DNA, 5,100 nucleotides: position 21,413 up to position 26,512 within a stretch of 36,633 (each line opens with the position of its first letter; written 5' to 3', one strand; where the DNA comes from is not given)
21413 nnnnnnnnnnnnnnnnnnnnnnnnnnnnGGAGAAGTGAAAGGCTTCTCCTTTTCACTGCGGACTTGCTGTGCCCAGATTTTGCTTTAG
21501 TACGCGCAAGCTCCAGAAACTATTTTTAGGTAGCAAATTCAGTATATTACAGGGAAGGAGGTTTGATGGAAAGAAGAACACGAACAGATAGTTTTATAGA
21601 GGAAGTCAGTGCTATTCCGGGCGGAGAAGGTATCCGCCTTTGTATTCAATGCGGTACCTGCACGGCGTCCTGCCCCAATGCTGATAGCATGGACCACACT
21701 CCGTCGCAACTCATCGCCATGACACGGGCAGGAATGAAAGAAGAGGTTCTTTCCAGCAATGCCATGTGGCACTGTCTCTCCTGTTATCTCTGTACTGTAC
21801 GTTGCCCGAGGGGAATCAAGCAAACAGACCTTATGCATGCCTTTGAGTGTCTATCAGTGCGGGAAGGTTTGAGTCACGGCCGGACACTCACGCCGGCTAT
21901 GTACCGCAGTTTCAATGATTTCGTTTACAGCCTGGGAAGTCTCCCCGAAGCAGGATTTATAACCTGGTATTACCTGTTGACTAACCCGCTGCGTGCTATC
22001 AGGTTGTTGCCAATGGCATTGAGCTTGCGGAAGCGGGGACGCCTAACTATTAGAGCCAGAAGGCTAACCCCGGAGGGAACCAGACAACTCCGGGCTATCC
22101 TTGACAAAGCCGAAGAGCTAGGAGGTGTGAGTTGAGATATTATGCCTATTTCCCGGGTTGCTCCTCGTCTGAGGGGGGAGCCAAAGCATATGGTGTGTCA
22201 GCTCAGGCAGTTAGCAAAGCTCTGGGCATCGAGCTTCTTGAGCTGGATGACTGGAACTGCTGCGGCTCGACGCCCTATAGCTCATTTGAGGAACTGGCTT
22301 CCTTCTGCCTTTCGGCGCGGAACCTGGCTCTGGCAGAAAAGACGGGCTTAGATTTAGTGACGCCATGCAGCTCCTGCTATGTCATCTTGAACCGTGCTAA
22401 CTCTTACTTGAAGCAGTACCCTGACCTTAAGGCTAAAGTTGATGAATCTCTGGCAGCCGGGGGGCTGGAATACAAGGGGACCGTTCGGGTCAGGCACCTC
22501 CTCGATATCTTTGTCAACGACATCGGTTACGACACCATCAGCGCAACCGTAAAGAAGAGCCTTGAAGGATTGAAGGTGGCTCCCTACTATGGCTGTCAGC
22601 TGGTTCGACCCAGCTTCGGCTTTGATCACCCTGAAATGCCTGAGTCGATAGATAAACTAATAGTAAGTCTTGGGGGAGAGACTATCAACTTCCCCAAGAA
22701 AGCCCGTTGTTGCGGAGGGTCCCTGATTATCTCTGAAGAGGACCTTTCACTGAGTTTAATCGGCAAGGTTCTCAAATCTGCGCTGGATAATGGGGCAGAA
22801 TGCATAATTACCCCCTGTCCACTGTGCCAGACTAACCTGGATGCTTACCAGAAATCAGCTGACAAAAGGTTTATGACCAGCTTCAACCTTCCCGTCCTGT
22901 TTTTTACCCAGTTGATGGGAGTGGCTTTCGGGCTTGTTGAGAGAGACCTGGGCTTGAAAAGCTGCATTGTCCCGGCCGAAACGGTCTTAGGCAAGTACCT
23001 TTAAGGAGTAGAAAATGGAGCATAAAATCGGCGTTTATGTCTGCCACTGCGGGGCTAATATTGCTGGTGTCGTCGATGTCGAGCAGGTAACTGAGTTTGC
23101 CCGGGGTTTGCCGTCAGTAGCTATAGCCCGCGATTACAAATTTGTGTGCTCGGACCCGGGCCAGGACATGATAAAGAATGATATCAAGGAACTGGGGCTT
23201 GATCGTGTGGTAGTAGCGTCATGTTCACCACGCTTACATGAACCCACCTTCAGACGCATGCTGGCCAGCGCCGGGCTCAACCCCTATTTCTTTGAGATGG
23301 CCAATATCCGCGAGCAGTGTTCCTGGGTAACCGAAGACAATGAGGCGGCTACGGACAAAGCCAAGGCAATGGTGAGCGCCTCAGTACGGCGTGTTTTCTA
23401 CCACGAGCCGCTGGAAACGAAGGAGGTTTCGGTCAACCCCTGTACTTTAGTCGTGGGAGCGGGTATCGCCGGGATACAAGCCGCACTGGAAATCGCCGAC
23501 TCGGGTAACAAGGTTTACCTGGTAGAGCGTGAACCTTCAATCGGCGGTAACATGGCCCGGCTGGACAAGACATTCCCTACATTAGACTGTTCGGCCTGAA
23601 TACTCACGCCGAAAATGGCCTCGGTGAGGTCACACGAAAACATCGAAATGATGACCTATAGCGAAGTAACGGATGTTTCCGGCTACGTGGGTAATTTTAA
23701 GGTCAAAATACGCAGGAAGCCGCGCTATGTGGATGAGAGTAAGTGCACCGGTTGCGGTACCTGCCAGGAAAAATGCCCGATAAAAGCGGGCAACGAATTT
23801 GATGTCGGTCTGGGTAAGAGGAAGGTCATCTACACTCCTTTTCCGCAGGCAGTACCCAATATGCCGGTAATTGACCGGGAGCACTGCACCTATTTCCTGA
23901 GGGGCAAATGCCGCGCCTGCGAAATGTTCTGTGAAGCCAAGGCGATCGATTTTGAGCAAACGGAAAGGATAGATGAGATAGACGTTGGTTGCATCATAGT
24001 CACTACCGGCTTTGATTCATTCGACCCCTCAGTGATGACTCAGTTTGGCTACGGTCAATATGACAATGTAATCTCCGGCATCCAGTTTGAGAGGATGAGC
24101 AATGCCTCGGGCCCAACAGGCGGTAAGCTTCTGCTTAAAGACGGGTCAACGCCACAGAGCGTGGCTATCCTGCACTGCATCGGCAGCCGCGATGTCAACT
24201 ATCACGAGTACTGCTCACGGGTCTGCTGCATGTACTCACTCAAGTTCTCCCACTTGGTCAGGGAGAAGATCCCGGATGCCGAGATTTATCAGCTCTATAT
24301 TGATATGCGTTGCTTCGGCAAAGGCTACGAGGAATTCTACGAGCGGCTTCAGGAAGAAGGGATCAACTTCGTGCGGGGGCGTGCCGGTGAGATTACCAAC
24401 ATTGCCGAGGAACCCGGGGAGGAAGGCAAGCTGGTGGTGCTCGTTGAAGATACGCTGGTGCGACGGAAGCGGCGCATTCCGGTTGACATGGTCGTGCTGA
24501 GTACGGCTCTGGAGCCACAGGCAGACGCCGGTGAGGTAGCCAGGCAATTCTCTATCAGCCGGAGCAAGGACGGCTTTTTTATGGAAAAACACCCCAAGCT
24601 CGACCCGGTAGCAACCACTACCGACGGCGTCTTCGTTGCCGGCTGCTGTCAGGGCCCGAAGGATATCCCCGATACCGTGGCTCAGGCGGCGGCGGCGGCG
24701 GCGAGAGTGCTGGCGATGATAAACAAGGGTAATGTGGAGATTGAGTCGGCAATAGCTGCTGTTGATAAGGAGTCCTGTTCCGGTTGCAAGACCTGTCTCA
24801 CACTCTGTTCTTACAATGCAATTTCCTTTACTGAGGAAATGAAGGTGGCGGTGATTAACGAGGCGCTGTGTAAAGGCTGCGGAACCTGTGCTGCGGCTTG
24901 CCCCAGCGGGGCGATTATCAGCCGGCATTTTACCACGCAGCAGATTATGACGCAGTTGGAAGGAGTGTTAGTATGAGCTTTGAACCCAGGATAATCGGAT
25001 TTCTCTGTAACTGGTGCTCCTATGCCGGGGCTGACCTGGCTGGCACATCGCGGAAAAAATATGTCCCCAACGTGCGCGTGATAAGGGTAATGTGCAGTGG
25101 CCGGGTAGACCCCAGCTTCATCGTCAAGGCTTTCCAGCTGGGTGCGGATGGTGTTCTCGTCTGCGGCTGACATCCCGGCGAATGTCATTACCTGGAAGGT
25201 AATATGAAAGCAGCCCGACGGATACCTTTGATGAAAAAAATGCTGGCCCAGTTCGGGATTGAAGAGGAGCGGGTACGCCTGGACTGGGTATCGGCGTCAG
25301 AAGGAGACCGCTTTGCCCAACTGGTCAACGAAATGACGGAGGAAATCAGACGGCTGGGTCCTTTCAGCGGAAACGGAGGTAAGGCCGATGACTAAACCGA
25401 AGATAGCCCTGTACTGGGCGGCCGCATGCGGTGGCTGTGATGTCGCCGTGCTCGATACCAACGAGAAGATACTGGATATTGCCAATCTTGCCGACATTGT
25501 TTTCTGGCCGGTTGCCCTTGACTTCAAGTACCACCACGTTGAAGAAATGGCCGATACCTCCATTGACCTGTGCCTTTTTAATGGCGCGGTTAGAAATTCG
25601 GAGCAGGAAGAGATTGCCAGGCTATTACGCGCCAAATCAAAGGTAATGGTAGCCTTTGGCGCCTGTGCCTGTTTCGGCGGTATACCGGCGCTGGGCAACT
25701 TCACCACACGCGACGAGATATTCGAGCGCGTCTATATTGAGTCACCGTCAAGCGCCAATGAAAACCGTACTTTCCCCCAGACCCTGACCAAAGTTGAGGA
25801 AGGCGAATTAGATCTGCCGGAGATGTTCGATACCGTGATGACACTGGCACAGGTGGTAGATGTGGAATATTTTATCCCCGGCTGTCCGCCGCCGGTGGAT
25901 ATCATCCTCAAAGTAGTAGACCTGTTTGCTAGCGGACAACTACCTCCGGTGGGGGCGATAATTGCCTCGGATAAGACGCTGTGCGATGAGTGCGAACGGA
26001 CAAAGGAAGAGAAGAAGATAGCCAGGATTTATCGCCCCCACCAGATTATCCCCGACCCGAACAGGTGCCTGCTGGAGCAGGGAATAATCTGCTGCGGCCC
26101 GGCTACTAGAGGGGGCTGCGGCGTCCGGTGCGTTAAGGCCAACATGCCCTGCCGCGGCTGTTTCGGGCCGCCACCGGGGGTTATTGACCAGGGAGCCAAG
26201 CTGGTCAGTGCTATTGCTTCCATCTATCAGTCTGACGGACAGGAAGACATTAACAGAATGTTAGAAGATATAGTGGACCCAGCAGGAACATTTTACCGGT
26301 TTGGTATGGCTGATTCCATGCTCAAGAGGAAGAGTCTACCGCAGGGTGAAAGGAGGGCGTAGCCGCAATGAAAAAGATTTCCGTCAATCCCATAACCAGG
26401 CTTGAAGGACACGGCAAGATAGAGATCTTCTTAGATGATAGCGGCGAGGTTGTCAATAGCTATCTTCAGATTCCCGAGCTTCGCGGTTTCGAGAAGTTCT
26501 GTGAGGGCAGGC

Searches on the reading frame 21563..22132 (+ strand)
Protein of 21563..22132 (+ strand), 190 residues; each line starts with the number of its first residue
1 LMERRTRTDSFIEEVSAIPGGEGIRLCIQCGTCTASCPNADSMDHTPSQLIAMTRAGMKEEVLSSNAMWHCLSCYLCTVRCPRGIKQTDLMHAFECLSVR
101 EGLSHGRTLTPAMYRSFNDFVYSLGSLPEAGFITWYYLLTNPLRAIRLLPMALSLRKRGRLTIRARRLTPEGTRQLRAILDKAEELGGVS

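Call 10: search_protein_families(library=pfam, proteins=[window:21563-22132:+])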
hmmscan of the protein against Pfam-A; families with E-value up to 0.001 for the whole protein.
window:21563-22132:+ (190 aa): 7 families
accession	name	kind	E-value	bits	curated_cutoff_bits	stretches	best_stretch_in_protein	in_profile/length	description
PF13183.11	Fer4_8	-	4.6e-12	46.7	27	1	26-85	4-68/68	4Fe-4S dicluster domain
PF13534.11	Fer4_17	-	3.4e-10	40.7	22.2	1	27-85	2-60/61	4Fe-4S dicluster domain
PF13187.11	Fer4_9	-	3.3e-09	37.1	27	1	27-84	2-50/52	4Fe-4S dicluster domain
PF12838.12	Fer4_7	-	3.9e-07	30.9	27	1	27-85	2-52/52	4Fe-4S dicluster domain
PF13237.11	Fer4_10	-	5.2e-06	26.7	25.5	1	26-82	8-53/53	4Fe-4S dicluster domain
PF00037.32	Fer4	-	0.00064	19.9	21.1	0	26-39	7-20/24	4Fe-4S binding domain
PF12800.12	Fer4_4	-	0.00078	20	24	0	27-39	4-16/17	4Fe-4S binding domain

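Call 43: search_protein_families(library=ncbifam, proteins=[window:21563-22132:+])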
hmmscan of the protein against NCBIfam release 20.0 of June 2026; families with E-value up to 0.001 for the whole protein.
window:21563-22132:+ (190 aa): 21 families
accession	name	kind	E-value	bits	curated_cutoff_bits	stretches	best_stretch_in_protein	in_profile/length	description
TIGR03290.1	CoB_CoM_SS_C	equivalog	1e-22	80.6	160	1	25-104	2-81/144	CoB--CoM heterodisulfide reductase subunit C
NF038018.1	qmoC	equivalog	5.4e-18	65.6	300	1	10-101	4-94/360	quinone-interacting membrane-bound oxidoreductase complex subunit QmoC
NF041779.1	hetero_SS_HdrC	equivalog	1.2e-17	64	350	1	22-104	28-109/198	ferredoxin:CoB-CoM heterodisulfide reductase subunit HdrC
NF041890.1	hdrC_Methbact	equivalog_domain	6.4e-16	58.5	270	1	20-132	24-134/192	ferredoxin:CoB-CoM heterodisulfide reductase subunit HdrC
NF042952.1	MFR_FeS_SdhB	equivalog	1.8e-09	37.1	600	1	27-127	148-259/320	8-methylmenaquinol:fumarate reductase iron-sulfur subunit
NF008369.0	PRK11168.1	equivalog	3.1e-07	29.6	278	1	26-92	12-81/401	anaerobic glycerol-3-phosphate dehydrogenase subunit C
TIGR03379.1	glycerol3P_GlpC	equivalog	8.8e-07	28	279.9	1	26-92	6-75/397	anaerobic glycerol-3-phosphate dehydrogenase subunit GlpC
TIGR01945.1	rnfC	subfamily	4.1e-06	25.6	245.95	1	25-87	363-420/435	RnfABCDGE type electron transport complex subunit C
TIGR00384.1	dhsB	subfamily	1.2e-05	24.8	88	1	22-89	137-216/222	succinate dehydrogenase and fumarate reductase iron-sulfur protein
TIGR00314.1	cdhA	equivalog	1.5e-05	23.1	781.3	1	22-92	396-460/784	CO dehydrogenase/acetyl-CoA synthase complex subunit alpha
NF008434.0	PRK11274.1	equivalog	3.5e-05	22.9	333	1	24-91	22-95/409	glycolate oxidase subunit GlcF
NF004898.0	PRK06259.1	equivalog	3.7e-05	22.6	385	1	13-88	125-205/488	fumarate reductase (CoM/CoB) subunit TfrB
NF004616.0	PRK05950.1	subfamily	5.2e-05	22.5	228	1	23-94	145-229/238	succinate dehydrogenase iron-sulfur subunit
TIGR04105.1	FeFe_hydrog_B1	subfamily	5.4e-05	22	450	1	26-117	143-236/462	monomeric [FeFe] hydrogenase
NF003454.1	PRK05035.1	equivalog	7.4e-05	21.4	345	1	25-85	367-422/556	electron transport complex subunit RsxC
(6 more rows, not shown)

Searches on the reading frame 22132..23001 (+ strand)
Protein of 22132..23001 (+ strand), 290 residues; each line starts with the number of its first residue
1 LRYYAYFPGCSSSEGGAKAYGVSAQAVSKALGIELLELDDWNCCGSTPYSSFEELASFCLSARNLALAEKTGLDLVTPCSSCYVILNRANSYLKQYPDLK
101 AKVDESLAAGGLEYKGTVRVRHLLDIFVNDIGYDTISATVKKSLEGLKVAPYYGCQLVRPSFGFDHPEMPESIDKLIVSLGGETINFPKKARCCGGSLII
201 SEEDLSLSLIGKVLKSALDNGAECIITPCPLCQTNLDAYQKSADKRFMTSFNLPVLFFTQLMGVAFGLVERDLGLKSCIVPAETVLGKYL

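Call 10: search_protein_families(library=pfam, proteins=[window:22132-23001:+])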
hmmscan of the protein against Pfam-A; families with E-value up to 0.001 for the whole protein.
window:22132-23001:+ (290 aa): 1 family
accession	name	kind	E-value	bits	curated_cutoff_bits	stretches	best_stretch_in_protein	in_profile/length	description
PF02754.22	CCG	-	6.1e-29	100.4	20.6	2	4-86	1-84/85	Cysteine-rich domain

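Call 43: search_protein_families(library=ncbifam, proteins=[window:22132-23001:+])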
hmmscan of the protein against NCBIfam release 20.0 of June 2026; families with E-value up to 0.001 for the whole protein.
window:22132-23001:+ (290 aa): 6 families
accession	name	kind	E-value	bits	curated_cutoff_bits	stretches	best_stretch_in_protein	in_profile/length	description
NF042965.1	MFR_anch_SdhE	equivalog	8.9e-62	209.2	500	1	4-282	3-278/282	8-methylmenaquinol:fumarate reductase membrane anchor subunit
TIGR03288.1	CoB_CoM_SS_B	equivalog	7.2e-61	206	345.15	1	4-288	2-289/290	CoB--CoM heterodisulfide reductase subunit B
NF041780.1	hetero_SS_HdrB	equivalog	1.9e-27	96.4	450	1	23-286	24-302/304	ferredoxin:CoB-CoM heterodisulfide reductase subunit HdrB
NF045670.1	quin_L_LdhH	equivalog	4.1e-10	38.6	800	1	6-233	471-682/706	L-lactate dehydrogenase (quinone) large subunit LdhH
NF004898.0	PRK06259.1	equivalog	1.3e-06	27.4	385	1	5-250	265-477/488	fumarate reductase (CoM/CoB) subunit TfrB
NF008369.0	PRK11168.1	equivalog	0.00017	20.6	278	1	5-237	170-381/401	anaerobic glycerol-3-phosphate dehydrogenase subunit C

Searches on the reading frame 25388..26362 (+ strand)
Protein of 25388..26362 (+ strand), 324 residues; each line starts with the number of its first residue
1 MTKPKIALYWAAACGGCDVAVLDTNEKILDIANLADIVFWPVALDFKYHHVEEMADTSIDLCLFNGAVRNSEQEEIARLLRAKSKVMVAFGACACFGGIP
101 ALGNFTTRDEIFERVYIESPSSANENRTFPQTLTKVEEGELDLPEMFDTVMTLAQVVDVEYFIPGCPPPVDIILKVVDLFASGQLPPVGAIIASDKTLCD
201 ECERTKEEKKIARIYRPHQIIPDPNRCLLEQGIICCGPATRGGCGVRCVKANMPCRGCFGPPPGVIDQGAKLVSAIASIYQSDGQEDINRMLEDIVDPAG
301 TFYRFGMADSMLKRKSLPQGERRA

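Call 10: search_protein_families(library=pfam, proteins=[window:25388-26359:+])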
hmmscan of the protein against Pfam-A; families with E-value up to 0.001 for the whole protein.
window:25388-26359:+ (324 aa): 1 family
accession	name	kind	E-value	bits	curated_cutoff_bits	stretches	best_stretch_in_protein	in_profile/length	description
PF01058.29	Oxidored_q6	-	1.8e-23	83.1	27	1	14-177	1-125/128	NADH ubiquinone oxidoreductase, 20 Kd subunit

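Call 34: find_encoding_contigs(protein=window:25388-26362:+, flank=10000, max_places=5)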
Protein window:25388-26362:+ (324 aa): no gene with exactly this product is on record in the collection.

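Call 43: search_protein_families(library=ncbifam, proteins=[window:25388-26359:+])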
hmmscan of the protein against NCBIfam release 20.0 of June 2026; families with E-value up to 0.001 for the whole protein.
window:25388-26359:+ (324 aa): 7 families
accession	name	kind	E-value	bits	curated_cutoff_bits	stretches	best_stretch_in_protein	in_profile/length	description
NF045875.1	F420_non_VhuG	exception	1.9e-64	217.7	450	1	3-315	4-284/286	F420-non-reducing hydrogenase subunit VhuG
NF040836.1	sulfhyd_HydD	equivalog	1.7e-18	66.8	500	2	3-119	5-114/261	NADPH-dependent hydrogenase/sulfhydrogenase 1 subunit delta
NF040831.1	sulfhyd_ShyD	equivalog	3e-16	59.8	460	1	5-270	2-215/240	NAD(P)-dependent hydrogenase/sulfhydrogenase 2 subunit delta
TIGR03294.1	FrhG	equivalog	9e-15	55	245.5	2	5-100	3-94/228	coenzyme F420 hydrogenase subunit gamma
NF011392.0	PRK14817.1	equivalog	0.00043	20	271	0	147-177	123-153/182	NADH-quinone oxidoreductase subunit B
TIGR01957.1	nuoB_fam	subfamily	0.00051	20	142.7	0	147-175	105-133/145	NADH-quinone oxidoreductase subunit B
NF005012.1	PRK06411.1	subfamily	0.00058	19.4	116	0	148-177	122-151/166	NADH-quinone oxidoreductase subunit NuoB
